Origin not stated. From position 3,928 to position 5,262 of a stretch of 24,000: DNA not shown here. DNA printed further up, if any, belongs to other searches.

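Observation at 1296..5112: fgd-like / arsC-like / gnd / larA-like operon: candidate F420-linked oxidative pentose-phosphate module in an archaeon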

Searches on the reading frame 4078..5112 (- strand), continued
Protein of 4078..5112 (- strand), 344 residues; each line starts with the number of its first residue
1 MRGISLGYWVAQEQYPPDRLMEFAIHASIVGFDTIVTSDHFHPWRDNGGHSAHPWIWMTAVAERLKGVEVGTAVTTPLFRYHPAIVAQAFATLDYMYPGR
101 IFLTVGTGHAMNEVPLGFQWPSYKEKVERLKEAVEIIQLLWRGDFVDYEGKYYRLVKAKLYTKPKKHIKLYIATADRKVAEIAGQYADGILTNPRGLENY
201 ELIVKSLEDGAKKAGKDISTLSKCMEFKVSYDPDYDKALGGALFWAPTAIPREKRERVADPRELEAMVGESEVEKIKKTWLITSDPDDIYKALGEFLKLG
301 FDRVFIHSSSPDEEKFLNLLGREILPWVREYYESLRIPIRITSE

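Call 44: search_solved_structures(query=window:4078-5112:-, show_alignments=5, max_evalue=1e-40)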
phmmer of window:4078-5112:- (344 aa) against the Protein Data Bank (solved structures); distinct sequences matched with E-value up to 1e-40: 5.
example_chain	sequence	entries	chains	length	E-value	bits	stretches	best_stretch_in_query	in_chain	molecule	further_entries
5lxe_A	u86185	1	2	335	2.1e-88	299.9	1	4-329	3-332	F420-dependent glucose-6-phosphate dehydrogenase 1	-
3b4y_A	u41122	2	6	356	2.5e-86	293.1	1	3-329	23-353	PROBABLE F420-DEPENDENT GLUCOSE-6-PHOSPHATE DEHYDROGENASE FGD1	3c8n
1rhc_A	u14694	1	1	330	2.4e-74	253.7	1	5-330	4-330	F420-dependent alcohol dehydrogenase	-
9hav_A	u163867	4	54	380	3.7e-63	216.9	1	5-329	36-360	Luciferase family protein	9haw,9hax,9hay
9fp4_A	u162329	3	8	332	2e-53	184.9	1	6-326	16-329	F420-dependent hydroxymycolic acid dehydrogenase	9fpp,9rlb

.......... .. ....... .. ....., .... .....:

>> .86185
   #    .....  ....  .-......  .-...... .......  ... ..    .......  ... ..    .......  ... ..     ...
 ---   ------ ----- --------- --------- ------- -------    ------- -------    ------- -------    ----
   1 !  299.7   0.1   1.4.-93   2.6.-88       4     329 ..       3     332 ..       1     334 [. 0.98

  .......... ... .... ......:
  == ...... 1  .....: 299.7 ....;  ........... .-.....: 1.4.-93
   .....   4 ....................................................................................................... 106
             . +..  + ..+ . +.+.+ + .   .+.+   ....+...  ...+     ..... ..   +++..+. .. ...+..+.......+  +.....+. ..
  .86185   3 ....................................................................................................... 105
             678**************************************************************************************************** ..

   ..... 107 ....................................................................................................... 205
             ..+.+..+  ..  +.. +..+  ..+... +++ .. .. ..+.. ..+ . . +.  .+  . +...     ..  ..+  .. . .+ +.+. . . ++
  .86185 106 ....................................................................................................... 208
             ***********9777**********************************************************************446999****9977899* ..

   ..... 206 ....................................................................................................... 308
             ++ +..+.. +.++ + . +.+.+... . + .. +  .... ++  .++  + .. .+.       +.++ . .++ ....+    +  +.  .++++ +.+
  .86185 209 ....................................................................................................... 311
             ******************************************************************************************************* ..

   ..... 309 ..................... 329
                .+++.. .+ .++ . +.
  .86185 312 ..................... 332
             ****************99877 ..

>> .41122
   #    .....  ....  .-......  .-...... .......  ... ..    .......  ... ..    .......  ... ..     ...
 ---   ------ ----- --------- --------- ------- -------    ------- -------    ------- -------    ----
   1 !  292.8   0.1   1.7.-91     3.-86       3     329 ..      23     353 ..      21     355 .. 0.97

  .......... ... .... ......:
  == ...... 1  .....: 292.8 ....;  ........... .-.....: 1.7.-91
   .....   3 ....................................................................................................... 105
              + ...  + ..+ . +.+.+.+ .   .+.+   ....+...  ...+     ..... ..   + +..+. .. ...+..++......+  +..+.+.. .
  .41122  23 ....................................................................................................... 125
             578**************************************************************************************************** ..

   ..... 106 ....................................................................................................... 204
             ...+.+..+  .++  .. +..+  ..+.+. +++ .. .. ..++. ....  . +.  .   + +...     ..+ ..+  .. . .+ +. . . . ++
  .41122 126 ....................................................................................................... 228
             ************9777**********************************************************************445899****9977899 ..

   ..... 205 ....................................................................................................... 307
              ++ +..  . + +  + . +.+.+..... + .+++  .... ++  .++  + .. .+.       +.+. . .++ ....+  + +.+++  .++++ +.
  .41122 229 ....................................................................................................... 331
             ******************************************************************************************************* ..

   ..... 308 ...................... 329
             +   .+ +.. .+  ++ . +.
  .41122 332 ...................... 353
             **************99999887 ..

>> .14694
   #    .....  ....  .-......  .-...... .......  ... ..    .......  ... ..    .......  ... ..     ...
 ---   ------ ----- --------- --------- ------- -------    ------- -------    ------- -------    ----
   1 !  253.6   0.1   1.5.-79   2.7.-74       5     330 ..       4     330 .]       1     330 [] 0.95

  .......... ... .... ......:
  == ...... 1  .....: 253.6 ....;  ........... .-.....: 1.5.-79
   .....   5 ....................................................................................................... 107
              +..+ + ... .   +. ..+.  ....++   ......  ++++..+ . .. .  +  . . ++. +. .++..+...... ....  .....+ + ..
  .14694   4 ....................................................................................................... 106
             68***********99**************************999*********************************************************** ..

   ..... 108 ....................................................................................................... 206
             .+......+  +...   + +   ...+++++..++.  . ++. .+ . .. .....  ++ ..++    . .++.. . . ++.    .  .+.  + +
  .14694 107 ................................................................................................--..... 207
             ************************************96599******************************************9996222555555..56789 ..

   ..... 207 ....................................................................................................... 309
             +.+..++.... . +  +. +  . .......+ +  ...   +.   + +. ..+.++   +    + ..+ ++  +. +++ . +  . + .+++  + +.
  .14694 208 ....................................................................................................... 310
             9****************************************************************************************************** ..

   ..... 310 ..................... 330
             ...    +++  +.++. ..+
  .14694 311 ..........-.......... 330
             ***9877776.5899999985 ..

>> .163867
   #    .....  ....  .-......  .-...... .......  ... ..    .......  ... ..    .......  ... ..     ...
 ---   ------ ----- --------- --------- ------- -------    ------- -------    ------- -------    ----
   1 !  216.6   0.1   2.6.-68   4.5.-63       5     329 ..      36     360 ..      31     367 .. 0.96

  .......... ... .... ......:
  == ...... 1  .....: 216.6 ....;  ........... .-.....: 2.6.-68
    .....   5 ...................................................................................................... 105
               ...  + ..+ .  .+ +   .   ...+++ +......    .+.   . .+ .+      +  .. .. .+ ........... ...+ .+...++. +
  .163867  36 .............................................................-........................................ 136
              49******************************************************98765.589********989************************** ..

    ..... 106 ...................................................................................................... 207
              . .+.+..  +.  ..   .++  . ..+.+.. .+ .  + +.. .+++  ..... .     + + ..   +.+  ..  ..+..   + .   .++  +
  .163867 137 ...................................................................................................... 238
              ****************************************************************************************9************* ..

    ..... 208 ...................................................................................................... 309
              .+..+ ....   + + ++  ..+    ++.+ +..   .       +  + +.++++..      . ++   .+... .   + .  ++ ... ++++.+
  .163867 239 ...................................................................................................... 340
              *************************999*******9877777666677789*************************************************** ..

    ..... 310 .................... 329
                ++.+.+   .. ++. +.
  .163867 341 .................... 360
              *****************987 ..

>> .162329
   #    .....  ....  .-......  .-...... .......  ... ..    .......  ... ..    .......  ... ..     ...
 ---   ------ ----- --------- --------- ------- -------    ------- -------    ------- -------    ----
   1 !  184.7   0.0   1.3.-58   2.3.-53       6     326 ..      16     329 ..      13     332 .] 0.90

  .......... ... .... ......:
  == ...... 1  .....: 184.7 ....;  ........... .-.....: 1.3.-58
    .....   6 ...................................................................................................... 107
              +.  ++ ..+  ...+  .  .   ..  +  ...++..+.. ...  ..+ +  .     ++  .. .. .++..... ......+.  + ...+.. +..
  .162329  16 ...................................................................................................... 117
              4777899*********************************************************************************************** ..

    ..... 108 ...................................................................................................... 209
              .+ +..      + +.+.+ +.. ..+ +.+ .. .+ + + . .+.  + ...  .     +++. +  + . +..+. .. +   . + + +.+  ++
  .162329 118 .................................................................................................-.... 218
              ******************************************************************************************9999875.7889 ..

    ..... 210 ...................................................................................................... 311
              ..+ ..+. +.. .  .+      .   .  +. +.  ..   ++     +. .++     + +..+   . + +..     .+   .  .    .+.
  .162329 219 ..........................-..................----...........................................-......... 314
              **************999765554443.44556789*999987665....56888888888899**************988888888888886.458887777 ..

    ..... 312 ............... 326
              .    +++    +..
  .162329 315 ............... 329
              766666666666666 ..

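Call 52: search_solved_structures(query=L088:7040-8197:-, max_evalue=1, show_alignments=1)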
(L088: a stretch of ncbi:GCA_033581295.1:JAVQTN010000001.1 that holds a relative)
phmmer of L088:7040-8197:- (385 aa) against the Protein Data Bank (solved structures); distinct sequences matched with E-value up to 1: 8.
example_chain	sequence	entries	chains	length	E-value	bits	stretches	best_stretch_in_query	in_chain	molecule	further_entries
9lj9_B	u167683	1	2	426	2.7e-13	53.2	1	201-349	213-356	3-hexulose-6-phosphate synthase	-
1jeo_A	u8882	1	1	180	1.3e-07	34.5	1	227-326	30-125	HYPOTHETICAL PROTEIN MJ1247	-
1m3s_A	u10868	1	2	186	2.7e-07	33.5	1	204-342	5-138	Hypothetical protein yckf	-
1viv_A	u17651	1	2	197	3.1e-07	33.3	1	204-342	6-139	Hypothetical protein yckF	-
1vim_A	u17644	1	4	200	5.3e-07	32.5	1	220-331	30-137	Hypothetical protein AF1796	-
5uqi_A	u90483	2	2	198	0.0056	19.3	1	208-338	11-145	Phosphosugar isomerase | Isomerase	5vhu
7en6_A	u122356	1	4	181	0.067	15.7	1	227-333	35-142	HTH-type transcriptional regulator MurR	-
7en5_A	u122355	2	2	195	0.071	15.6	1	227-336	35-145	HTH-type transcriptional regulator MurR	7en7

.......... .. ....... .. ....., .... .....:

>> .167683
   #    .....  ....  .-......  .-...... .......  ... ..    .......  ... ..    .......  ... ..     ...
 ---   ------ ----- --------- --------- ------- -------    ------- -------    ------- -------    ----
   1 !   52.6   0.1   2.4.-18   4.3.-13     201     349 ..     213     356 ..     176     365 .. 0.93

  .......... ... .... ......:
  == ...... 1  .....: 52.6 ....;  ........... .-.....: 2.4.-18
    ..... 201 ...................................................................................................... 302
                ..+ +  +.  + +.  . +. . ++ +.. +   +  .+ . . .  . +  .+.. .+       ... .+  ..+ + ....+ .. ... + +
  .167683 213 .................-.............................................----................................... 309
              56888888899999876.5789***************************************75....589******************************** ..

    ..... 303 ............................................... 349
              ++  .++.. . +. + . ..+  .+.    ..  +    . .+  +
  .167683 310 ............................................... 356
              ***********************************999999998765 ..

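Call 53: search_protein_families(library=pfam, proteins=[L088:7040-8197:-, L001:9027-10199:-, L003:9575-10732:-, L003:9031-9468:+, L011:9064-9507:+, L009:7334-7966:+, L009:9059-9847:+, L010:9046-10350:-], max_evalue=0.01)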
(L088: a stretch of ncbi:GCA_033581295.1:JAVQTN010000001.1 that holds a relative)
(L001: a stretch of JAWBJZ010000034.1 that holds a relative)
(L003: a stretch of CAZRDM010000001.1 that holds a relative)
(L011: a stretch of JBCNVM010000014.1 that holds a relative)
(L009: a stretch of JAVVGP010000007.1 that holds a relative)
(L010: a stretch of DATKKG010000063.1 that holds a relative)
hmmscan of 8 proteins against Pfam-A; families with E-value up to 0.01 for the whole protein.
L088:7040-8197:- (385 aa): 2 families
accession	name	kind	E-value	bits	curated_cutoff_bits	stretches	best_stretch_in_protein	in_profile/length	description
PF01380.27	SIS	-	3.1e-06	27.5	25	1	234-337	2-107/131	SIS domain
PF13580.11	SIS_2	-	0.003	18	27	0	282-317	102-137/138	SIS domain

L001:9027-10199:- (390 aa): 2 families
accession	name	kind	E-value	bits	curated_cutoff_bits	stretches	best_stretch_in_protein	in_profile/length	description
PF01380.27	SIS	-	1.5e-09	38.2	25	1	246-345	9-110/131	SIS domain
PF13580.11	SIS_2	-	0.0005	20.5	27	1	274-322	89-137/138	SIS domain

L003:9575-10732:- (385 aa): 2 families
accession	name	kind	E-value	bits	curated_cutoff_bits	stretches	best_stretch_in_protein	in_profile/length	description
PF01380.27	SIS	-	5.6e-06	26.6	25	1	234-337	2-107/131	SIS domain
PF13580.11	SIS_2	-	0.0058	17.1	27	0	280-317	100-137/138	SIS domain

L003:9031-9468:+ (145 aa): 2 families
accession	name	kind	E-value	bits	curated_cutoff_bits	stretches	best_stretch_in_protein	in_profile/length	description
PF00293.34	NUDIX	-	2.1e-26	92.9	21.1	1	10-134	3-131/134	NUDIX domain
PF14815.12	NUDIX_4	-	1.4e-09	38.2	35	1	13-134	2-111/113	NUDIX domain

L011:9064-9507:+ (147 aa): 0 families

L009:7334-7966:+ (210 aa): 2 families
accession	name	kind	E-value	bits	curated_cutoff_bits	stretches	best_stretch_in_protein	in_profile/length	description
PF02777.23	Sod_Fe_C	-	4.6e-28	97.7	20.9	1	93-193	1-102/102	Iron/manganese superoxide dismutases, C-terminal domain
PF00081.27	Sod_Fe_N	-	7.2e-08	33.2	27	1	21-84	18-79/82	Iron/manganese superoxide dismutases, alpha-hairpin domain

L009:9059-9847:+ (262 aa): 1 family
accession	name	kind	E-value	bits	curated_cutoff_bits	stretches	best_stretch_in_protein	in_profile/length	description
PF00994.29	MoCF_biosynth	-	2.9e-31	108.5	26.6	1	6-170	2-142/144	Probable molybdopterin binding domain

L010:9046-10350:- (434 aa): 1 family
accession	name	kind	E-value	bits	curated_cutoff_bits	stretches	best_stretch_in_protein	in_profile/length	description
PF01380.27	SIS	-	5.3e-05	23.5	25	1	283-380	2-101/131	SIS domain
